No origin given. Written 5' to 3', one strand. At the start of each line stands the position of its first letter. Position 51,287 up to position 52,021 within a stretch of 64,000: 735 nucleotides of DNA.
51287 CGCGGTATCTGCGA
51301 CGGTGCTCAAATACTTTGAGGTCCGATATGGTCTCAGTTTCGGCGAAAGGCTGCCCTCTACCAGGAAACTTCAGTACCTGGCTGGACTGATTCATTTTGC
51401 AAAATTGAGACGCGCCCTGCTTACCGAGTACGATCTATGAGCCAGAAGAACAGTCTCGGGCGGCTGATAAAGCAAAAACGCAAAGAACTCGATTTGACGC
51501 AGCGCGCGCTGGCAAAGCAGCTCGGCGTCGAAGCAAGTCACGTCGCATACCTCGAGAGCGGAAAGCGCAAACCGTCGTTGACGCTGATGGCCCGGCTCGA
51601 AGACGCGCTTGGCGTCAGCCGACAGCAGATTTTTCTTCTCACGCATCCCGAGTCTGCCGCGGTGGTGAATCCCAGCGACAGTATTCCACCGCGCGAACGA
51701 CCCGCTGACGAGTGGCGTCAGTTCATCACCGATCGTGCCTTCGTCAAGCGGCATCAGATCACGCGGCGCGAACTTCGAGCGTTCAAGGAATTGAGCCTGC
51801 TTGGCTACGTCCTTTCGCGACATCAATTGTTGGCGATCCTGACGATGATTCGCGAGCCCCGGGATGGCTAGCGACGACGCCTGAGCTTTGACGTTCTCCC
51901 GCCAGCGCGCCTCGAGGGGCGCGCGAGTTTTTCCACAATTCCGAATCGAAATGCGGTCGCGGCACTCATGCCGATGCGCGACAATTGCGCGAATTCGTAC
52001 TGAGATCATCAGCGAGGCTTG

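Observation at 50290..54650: ImmA/IrrE metalloprotease + XRE-HTH pair heading a cassette with a tandem-GNAT protein and a beta-lactamase-family serine hydrolase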

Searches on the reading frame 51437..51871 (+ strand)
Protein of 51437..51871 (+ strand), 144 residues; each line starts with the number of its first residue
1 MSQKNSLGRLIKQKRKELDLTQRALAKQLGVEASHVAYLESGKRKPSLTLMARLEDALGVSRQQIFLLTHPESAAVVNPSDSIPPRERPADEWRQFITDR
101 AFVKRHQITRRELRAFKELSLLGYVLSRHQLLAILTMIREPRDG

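Call 3: search_protein_families(library=pfam, proteins=[window:51437-51871:+], max_evalue=0.1)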
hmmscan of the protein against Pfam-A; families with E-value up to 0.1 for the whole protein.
window:51437-51871:+ (144 aa): 6 families
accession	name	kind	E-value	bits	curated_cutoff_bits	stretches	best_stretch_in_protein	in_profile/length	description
PF01381.28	HTH_3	-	2.1e-14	53.7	23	1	11-63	1-53/55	Helix-turn-helix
PF13560.12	HTH_31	-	9.8e-12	45.4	27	1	7-63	2-59/64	Helix-turn-helix domain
PF12844.13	HTH_19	-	2.8e-06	27.6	30.2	1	8-66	1-59/64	Helix-turn-helix domain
PF13744.12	HTH_37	-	6.4e-05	23.1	27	1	1-43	13-55/80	Helix-turn-helix domain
PF15731.11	MqsA_antitoxin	-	0.0022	18.5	30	1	8-53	71-116/131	Antitoxin component of bacterial toxin-antitoxin system, MqsA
PF13443.12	HTH_26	-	0.031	15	22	1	13-66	4-58/63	Cro/C1-type HTH DNA-binding domain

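Call 5: search_protein_families(library=ncbifam, proteins=[window:51437-51871:+], max_evalue=0.1)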
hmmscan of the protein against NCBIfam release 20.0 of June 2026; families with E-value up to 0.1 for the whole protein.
window:51437-51871:+ (144 aa): 24 families
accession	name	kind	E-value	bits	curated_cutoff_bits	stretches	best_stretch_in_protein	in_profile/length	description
TIGR03070.1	couple_hipB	subfamily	7.7e-12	45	71.65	1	6-60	2-56/58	type II toxin-antitoxin system Y4mF family antitoxin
NF041951.1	phage_RstR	subfamily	2.4e-09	37.4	80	1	8-65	4-61/108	RstR family transcriptional repressor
TIGR00270.2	TIGR00270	equivalog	1.6e-08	34.5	110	1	8-61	77-130/159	multiprotein bridging factor aMBF1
NF006015.0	PRK08154.1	subfamily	4.5e-08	32.6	204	1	5-74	29-98/314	anaerobic benzoate catabolism transcriptional regulator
NF007257.0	PRK09706.1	subfamily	5.1e-07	29.6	101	1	4-64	3-63/135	transcriptional repressor DicA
NF038139.1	Reg_Aceta_RamB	equivalog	1.5e-05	23.8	700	1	8-62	4-58/465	acetate metabolism transcriptional regulator RamB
TIGR02607.1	antidote_HigA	equivalog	2.2e-05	24.2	47.7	1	8-63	8-64/81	HigA family addiction module antitoxin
TIGR03830.1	CxxCG_CxxCG_HTH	subfamily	0.0001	22.1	61.8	1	7-50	66-109/127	type II TA system antitoxin MqsA family protein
NF007408.0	PRK09943.1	equivalog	0.0001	21.9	211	1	4-79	5-82/185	HTH-type transcriptional regulator PuuR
NF053720.1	NsdA_fam_reg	subfamily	0.00065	19.3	75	1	22-105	27-114/432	NsdA family TPR-like regulatory protein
NF010465.0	PRK13890.1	equivalog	0.00079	19.5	96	1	16-61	15-60/121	conjugal transfer protein TrbA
NF007271.0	PRK09726.1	equivalog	0.0012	18.8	79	1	9-61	15-67/88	type II toxin-antitoxin system antitoxin HipB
NF052403.1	ESX1TransRegEspM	equivalog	0.0027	16.6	550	1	12-59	144-191/367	ESX-1 type VII secretion system transcriptional regulator EspM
NF047948.1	male_kill_WMK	equivalog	0.0035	16.8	300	1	3-68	159-223/300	WO male-killing family protein Wmk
NF003162.0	PRK04140.1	equivalog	0.0095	15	263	1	8-61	128-181/317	transcriptional regulator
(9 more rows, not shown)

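Call 45: search_protein_families(library=padloc, proteins=[window:51437-51871:+], max_evalue=0.01)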
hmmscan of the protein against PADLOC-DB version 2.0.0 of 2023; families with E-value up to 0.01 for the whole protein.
window:51437-51871:+ (144 aa): 18 families
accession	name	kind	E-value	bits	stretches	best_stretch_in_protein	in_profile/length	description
PDLC02926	HTH_VI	-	2.8e-13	47.9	1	7-72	2-67/92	-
PDLC04142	capH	-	2.8e-08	32.8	1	2-63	2-63/103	capH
PDLC03665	Control_protein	-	1.2e-06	26.7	1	8-65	10-68/77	control protein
PDLC03952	RmrA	-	1.9e-06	25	1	11-60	27-76/395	-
PDLC03955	RmrA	-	3.5e-06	24.5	1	15-73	29-86/371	-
PDLC03949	RmrA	-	6.9e-06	23.2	1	12-63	8-59/363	-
PDLC03951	RmrA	-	9.2e-06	22.9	1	11-65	13-67/400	-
PDLC03954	RmrA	-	9.3e-06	22.8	1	8-73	12-75/380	-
PDLC03956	RmrA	-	3.1e-05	21.2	1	10-74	13-76/399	-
PDLC03312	MTase_II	-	0.00018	17.3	1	5-48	59-102/1344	Type II methyltransferase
PDLC03948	RmrA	-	0.0015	15.5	1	12-62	14-64/397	-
PDLC03947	RmrA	-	0.0016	15.3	1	3-58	8-63/383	-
PDLC03664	Control_protein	-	0.0019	16.7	1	8-66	15-73/74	control protein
PDLC03946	RmrA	-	0.0023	14.7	1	12-71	8-66/357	-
PDLC03982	PD-Lambda-2_B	-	0.003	14.9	1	11-74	64-124/402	-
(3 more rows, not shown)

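Call 51: search_solved_structures(query=window:51437-51871:+, max_evalue=0.01, show_alignments=2)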
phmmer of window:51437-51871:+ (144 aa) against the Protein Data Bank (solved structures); distinct sequences matched with E-value up to 0.01: 16.
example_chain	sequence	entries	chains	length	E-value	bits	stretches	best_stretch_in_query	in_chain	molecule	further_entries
8tac_A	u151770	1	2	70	1.4e-10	44.6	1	4-61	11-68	DBP48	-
2mez_A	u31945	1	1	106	9e-05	25.9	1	9-61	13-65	Multiprotein Bridging Factor (MBP-like)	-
9sf2_A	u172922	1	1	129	0.00046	23.6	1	5-66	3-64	Transcriptional regulator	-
8bny_A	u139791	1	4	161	0.0013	22.2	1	6-65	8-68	Immunity repressor protein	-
1per_L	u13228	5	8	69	0.0014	22.1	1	8-64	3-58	PROTEIN (434 REPRESSOR) | 434 REPRESSOR | REPRESSOR PROTEIN CI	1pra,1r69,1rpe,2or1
9k3w_A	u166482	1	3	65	0.0014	22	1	11-66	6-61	Transcriptional regulator, PbsX family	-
1r63_A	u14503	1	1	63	0.0014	22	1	8-62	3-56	REPRESSOR PROTEIN FROM BACTERIOPHAGE 434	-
1sq8_A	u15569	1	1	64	0.0021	21.5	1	7-61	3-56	dh434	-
1x57_A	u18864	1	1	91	0.0026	21.2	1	7-61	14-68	Endothelial differentiation-related factor 1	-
9b0q_CH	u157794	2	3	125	0.0047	20.3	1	7-61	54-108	Endothelial differentiation-related factor 1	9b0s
6zvh_i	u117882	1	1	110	0.0049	20.3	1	7-61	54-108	Endothelial differentiation-related factor 1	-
9p73_CH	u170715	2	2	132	0.0049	20.3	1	7-61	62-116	Endothelial differentiation-related factor 1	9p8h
7t5u_A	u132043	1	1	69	0.0062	20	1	6-62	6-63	Helix-turn-helix domain-containing protein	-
9rpv_E4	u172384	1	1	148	0.0062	20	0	7-61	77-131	Endothelial differentiation-related factor 1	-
7o81_AU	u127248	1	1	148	0.0069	19.8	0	7-61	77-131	EDF1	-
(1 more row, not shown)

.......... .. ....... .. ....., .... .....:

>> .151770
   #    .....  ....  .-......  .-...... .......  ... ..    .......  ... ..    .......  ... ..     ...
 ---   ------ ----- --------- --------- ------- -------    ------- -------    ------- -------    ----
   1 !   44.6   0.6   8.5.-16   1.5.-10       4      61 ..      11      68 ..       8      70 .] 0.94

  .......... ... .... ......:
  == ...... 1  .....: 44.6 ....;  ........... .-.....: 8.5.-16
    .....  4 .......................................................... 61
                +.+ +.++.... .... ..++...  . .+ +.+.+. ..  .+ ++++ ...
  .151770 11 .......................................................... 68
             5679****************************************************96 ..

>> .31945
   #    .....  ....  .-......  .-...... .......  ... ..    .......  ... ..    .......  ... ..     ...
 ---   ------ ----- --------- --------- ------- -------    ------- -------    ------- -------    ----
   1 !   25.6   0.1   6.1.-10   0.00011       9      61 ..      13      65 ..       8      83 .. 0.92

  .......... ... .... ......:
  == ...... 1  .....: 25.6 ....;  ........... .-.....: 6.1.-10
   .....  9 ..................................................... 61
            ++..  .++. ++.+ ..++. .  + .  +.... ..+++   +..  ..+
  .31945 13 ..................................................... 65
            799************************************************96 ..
